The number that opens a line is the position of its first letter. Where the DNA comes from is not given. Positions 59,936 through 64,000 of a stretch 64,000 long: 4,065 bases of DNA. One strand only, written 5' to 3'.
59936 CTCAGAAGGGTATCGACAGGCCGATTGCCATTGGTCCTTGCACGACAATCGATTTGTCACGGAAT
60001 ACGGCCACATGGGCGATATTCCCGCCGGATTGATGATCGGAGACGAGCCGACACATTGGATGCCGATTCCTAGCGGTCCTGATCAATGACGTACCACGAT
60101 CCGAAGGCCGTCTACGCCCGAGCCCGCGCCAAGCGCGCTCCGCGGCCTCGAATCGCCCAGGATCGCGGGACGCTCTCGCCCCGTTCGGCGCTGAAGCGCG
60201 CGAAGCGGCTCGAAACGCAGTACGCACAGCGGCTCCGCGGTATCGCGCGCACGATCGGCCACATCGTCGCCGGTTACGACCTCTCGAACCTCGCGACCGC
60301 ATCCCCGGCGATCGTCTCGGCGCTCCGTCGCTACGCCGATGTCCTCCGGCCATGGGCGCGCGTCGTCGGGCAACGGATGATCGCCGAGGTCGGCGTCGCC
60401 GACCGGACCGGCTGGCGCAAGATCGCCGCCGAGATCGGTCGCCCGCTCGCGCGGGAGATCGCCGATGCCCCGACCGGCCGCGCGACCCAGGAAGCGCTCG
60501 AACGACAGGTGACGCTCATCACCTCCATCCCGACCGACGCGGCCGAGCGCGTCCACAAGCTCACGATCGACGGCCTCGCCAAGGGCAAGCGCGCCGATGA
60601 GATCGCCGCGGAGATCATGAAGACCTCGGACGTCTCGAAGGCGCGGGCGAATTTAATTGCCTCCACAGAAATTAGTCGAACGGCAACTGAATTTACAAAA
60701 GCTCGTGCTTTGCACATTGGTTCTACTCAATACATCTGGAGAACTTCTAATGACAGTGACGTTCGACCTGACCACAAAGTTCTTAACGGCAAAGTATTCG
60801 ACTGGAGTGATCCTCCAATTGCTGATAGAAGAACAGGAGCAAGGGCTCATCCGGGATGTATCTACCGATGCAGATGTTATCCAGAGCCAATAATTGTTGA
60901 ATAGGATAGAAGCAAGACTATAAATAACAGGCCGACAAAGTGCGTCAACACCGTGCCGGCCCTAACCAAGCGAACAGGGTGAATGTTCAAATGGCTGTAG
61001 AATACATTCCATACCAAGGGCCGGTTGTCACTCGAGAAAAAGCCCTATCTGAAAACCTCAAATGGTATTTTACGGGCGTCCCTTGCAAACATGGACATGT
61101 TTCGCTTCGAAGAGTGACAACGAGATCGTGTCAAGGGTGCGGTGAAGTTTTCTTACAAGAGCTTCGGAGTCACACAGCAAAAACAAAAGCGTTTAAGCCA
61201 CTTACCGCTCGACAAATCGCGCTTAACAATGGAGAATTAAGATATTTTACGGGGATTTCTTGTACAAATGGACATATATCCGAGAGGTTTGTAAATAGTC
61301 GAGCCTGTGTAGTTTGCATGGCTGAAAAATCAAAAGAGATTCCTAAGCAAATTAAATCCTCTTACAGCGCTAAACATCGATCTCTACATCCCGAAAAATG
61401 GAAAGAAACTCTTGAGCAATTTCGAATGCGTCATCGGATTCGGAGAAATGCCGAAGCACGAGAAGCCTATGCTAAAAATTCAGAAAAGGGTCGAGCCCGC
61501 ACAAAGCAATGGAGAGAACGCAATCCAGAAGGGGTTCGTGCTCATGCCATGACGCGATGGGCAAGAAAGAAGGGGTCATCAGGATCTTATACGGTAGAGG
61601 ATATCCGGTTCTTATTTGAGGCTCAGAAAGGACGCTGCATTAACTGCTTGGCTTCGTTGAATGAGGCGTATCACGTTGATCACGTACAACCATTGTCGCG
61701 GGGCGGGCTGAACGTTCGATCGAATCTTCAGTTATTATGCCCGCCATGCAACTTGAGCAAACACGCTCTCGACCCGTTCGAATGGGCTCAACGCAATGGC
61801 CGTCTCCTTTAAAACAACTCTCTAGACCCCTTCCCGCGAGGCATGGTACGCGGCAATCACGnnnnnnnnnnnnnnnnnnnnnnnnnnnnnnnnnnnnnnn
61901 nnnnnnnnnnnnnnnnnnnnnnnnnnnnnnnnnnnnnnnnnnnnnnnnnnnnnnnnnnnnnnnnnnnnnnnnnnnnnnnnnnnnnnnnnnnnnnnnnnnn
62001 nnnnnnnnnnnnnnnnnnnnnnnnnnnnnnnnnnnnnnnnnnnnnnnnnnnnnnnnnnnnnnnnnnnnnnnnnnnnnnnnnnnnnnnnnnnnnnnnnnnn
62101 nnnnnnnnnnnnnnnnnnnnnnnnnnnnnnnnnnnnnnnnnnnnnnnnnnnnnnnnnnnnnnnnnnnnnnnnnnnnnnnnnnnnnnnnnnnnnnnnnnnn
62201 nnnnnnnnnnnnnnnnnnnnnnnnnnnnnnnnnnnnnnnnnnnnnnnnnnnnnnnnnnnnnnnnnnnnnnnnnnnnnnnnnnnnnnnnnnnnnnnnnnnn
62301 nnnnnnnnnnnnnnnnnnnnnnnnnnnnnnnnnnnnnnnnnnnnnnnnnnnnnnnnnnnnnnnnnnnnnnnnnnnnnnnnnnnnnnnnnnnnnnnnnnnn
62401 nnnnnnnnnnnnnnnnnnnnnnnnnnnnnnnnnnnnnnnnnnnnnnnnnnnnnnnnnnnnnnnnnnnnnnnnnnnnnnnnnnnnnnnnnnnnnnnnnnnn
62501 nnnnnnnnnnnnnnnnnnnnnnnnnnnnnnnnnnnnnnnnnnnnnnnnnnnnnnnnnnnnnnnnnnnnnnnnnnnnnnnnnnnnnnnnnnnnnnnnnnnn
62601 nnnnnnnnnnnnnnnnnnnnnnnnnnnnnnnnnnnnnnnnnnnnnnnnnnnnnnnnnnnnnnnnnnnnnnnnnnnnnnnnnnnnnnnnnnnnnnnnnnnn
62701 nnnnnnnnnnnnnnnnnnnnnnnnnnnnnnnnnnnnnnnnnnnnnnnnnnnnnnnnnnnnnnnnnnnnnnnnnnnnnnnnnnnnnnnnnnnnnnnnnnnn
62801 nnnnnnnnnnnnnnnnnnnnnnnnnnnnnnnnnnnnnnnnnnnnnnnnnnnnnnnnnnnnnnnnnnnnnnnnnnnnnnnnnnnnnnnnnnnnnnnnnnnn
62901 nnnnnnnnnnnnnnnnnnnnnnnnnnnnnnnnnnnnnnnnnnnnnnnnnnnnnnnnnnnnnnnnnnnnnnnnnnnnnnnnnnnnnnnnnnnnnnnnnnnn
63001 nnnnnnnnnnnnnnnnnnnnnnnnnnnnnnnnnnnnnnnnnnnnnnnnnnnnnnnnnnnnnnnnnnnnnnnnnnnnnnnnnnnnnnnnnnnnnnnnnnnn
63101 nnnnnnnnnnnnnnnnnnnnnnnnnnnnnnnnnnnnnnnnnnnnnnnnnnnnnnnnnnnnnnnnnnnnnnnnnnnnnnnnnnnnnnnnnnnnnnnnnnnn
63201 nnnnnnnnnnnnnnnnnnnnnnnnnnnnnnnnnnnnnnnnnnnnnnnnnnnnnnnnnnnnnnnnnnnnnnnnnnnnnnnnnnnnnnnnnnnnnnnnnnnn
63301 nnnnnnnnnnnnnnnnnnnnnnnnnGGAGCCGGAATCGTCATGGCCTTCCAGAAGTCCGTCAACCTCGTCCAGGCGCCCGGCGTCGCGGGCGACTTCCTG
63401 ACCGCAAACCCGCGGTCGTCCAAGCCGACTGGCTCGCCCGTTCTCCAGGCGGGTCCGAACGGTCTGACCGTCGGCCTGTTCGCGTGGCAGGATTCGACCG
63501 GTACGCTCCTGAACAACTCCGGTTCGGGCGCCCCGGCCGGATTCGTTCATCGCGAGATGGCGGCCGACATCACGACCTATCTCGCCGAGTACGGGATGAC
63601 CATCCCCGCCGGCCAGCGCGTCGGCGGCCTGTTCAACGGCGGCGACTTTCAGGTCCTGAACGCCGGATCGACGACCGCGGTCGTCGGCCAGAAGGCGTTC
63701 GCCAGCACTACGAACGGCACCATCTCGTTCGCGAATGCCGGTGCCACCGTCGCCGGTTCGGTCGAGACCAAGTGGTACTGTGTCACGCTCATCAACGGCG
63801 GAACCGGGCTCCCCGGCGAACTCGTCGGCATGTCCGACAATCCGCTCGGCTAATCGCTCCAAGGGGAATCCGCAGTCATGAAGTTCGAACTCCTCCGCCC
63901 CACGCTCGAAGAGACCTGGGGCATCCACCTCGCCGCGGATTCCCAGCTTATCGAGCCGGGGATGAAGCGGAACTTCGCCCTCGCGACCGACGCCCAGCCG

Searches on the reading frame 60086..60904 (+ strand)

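Call 55: search_protein_families(library=pfam, proteins=[window:60086-60904:+], max_evalue=0.001)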
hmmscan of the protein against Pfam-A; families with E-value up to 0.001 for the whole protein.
window:60086-60904:+ (272 aa): 1 family
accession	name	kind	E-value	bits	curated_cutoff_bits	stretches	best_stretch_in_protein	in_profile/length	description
PF04233.19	Phage_Mu_F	-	6.4e-19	69.2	29.6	1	155-264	2-109/112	Phage Mu protein F like protein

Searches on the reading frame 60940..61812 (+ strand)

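Call 55: search_protein_families(library=pfam, proteins=[window:60940-61812:+], max_evalue=0.001)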
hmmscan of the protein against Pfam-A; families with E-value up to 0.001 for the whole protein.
window:60940-61812:+ (290 aa): 3 families
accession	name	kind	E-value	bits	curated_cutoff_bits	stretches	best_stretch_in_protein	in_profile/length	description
PF01844.29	HNH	-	3e-11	43.7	21.4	1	233-276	1-46/47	HNH endonuclease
PF14279.12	HNH_5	-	2.5e-07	31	27.5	1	233-274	1-43/56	HNH endonuclease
PF02945.21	Endonuclease_7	-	4.9e-05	23.6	23.6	1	216-273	9-62/82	Recombination endonuclease VII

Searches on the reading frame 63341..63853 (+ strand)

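Call 55: search_protein_families(library=pfam, proteins=[window:63341-63853:+], max_evalue=0.001)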
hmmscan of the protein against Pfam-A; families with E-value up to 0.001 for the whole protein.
window:63341-63853:+ (170 aa): 2 families
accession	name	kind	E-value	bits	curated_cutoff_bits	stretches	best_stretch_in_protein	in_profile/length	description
PF23982.2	XM1_gp53_minor_capsid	-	6e-29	101.3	27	1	3-149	1-141/154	XM1 gp53 minor capsid protein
PF22758.2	Phage_cement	-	3.8e-15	56.7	27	1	3-149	1-133/146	Structural cement protein (E217 gp24/Pam3 gp6)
